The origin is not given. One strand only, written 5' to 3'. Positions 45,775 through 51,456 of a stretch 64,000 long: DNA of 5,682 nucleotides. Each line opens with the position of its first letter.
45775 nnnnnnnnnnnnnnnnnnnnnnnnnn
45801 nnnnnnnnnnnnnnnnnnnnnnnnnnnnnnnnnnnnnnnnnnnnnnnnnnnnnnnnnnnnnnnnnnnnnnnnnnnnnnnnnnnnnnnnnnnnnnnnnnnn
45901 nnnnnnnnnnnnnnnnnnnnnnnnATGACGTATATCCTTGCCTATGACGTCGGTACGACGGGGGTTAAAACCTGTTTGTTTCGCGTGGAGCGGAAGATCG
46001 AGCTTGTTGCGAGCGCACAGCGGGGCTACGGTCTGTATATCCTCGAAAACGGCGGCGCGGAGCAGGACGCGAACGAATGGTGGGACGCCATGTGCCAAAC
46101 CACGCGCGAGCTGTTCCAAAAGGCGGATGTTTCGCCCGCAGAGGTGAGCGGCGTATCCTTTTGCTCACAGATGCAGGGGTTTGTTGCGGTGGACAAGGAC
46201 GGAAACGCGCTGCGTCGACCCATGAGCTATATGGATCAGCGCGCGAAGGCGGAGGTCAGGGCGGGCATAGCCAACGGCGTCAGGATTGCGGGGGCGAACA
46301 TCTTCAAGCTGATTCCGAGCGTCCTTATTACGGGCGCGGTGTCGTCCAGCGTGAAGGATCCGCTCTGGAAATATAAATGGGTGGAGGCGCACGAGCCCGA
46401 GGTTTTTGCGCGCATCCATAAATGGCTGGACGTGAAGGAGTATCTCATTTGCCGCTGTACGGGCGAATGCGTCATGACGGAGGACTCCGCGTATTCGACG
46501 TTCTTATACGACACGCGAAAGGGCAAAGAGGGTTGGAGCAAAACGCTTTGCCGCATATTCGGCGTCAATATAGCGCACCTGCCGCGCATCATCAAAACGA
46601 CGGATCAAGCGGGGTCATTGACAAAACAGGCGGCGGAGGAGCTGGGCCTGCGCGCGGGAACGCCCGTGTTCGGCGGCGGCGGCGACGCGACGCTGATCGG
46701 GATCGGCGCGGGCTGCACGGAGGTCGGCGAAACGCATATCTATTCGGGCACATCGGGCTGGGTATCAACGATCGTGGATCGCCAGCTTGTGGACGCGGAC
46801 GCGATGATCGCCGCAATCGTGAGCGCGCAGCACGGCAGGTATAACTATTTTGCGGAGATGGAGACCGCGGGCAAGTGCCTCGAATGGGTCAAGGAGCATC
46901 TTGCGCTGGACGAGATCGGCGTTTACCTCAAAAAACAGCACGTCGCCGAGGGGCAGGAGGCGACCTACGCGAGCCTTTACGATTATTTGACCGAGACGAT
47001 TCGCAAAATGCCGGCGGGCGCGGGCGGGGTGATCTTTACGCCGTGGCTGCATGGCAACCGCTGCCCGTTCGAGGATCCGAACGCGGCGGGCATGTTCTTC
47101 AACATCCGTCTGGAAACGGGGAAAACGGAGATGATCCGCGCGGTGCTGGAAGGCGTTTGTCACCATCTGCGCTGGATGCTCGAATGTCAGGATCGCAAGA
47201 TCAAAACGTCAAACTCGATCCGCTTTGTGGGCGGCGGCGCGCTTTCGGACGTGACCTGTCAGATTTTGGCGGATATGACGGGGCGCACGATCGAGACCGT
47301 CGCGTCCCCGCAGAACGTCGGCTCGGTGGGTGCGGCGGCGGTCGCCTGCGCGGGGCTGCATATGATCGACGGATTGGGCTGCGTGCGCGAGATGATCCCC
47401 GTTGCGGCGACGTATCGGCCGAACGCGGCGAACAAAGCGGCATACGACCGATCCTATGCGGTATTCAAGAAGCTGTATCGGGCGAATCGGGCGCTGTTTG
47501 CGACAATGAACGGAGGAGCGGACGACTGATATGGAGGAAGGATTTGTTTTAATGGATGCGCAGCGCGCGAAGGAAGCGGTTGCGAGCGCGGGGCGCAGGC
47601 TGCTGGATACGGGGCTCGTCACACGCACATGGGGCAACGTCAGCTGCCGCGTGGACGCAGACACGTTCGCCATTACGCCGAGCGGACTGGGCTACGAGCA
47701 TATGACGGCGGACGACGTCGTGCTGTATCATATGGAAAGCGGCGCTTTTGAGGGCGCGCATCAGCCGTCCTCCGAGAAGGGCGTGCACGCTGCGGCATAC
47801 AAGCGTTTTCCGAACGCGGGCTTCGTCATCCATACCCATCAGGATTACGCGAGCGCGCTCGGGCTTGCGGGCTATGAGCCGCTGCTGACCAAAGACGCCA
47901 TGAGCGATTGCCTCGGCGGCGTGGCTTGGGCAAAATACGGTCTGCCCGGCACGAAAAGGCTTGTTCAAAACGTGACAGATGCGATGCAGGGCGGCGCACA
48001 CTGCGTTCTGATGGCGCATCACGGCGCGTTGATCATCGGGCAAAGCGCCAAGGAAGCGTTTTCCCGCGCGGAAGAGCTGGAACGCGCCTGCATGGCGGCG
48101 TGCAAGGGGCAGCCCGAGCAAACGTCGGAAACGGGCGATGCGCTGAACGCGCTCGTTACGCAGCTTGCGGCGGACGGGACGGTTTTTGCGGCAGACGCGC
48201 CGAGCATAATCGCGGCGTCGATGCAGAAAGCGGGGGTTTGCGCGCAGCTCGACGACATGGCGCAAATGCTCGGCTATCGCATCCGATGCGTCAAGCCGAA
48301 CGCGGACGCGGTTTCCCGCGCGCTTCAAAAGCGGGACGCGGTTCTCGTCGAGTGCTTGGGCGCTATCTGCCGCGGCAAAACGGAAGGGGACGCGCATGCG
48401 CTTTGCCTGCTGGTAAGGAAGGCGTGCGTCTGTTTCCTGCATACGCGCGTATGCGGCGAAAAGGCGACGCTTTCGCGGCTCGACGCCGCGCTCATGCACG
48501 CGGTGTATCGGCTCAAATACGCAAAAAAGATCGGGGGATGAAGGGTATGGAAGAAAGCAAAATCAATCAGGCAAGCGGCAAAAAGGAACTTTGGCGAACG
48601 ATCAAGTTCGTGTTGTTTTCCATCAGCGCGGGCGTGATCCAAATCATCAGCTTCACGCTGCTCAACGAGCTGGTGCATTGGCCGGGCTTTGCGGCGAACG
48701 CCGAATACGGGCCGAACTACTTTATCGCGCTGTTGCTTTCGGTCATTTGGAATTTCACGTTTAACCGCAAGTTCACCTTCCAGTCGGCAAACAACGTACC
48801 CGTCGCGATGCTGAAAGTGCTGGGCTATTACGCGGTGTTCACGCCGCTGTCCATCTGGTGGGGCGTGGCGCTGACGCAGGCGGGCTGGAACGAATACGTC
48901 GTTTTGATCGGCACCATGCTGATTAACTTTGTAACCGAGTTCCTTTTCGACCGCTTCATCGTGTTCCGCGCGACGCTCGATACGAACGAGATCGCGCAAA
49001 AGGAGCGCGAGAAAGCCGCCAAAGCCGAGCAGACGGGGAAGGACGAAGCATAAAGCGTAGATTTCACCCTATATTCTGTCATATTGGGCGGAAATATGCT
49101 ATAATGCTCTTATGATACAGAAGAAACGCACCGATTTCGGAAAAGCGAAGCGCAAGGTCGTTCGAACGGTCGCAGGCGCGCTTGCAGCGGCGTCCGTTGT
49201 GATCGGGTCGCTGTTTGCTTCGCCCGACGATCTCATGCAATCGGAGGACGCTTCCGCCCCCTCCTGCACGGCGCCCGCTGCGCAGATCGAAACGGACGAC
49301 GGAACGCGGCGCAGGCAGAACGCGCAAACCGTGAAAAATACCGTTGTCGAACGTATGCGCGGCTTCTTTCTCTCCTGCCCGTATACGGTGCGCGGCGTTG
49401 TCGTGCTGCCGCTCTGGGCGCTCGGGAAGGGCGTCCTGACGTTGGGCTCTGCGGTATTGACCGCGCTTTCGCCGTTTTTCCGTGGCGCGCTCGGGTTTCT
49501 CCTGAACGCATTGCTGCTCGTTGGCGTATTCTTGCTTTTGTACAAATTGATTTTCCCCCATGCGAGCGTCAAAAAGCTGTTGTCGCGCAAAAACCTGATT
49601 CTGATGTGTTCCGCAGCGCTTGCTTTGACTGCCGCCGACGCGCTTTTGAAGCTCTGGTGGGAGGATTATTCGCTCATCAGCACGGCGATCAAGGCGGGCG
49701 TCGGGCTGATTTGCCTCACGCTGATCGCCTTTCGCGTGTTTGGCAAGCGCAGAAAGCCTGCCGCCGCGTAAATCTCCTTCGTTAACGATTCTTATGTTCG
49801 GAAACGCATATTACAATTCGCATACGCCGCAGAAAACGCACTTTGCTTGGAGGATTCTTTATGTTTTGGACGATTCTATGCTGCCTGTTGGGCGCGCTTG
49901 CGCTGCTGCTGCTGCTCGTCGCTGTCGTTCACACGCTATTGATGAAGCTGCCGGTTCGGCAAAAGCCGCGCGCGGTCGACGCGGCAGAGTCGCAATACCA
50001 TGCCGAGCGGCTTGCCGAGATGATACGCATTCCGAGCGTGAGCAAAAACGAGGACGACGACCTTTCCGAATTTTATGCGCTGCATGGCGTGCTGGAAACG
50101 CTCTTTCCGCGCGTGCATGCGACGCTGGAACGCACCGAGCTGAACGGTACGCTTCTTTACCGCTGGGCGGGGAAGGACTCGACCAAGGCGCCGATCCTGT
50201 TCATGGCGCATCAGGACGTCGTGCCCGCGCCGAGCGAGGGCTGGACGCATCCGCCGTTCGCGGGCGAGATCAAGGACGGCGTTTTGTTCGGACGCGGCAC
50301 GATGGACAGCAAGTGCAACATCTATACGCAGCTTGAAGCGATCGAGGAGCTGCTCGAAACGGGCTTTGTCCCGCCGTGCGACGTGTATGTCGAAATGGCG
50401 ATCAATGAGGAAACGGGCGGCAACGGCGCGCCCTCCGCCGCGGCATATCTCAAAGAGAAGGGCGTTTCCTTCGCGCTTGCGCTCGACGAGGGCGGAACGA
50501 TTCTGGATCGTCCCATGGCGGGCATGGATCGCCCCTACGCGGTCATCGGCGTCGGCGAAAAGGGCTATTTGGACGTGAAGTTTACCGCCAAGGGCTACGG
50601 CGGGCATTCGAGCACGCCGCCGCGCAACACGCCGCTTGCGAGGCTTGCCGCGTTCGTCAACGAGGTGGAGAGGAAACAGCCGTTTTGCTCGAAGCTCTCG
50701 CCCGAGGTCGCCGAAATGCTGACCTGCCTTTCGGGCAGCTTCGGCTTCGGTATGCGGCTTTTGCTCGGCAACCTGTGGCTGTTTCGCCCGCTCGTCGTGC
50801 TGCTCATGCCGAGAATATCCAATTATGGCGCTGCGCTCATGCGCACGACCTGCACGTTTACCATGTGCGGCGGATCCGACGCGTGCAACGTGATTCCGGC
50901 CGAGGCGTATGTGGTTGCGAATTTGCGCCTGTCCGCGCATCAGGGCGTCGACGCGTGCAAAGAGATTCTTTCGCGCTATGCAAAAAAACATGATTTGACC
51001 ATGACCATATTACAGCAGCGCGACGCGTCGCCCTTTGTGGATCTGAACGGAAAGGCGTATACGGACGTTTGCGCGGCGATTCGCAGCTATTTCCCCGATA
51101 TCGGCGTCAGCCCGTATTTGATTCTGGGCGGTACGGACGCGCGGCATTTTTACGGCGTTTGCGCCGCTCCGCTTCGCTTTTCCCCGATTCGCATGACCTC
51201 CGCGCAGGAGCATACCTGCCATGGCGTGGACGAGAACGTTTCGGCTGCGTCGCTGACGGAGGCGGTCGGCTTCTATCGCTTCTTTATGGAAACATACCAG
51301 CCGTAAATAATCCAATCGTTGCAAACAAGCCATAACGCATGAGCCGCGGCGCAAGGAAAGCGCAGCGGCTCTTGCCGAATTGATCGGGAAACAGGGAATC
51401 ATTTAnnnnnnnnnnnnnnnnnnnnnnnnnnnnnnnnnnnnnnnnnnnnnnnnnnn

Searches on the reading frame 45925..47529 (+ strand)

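Call 51: search_protein_families(library=pfam, max_evalue=0.00001, proteins=[window:45925-47529:+])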
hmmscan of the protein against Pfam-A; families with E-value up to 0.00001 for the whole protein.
window:45925-47529:+ (534 aa): 2 families
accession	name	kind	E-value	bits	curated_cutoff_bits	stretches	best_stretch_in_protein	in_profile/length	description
PF00370.27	FGGY_N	-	7.6e-46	157.1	28.8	1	3-257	1-241/245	FGGY family of carbohydrate kinases, N-terminal domain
PF02782.22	FGGY_C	-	7.5e-28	98.1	27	1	273-476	4-196/198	FGGY family of carbohydrate kinases, C-terminal domain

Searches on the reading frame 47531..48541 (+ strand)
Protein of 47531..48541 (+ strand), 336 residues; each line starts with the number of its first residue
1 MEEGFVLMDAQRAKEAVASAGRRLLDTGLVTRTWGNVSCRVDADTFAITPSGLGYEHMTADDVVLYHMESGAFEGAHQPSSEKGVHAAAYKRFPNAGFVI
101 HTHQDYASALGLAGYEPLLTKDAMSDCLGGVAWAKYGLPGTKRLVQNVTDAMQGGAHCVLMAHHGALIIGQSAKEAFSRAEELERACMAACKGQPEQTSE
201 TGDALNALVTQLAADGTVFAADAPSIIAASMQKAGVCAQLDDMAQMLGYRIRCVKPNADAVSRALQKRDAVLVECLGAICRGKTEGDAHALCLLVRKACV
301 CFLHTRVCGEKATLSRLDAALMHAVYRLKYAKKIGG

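Call 51: search_protein_families(library=pfam, max_evalue=0.00001, proteins=[window:47531-48541:+])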
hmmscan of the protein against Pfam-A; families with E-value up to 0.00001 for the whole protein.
window:47531-48541:+ (336 aa): 1 family
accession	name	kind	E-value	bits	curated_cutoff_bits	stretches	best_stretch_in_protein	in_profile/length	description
PF00596.27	Aldolase_II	-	7.2e-50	169.9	22.2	1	16-189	2-181/183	Class II Aldolase and Adducin N-terminal domain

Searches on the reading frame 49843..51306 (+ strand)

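Call 51: search_protein_families(library=pfam, max_evalue=0.00001, proteins=[window:49843-51306:+])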
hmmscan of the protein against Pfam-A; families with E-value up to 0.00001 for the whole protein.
window:49843-51306:+ (487 aa): 2 families
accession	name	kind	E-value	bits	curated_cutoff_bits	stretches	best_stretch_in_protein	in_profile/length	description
PF01546.33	Peptidase_M20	-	7.2e-26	91.8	24.6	1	119-482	1-204/206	Peptidase family M20/M25/M40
PF07687.19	M20_dimer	-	2e-10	41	21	1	237-384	1-103/107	Peptidase dimerisation domain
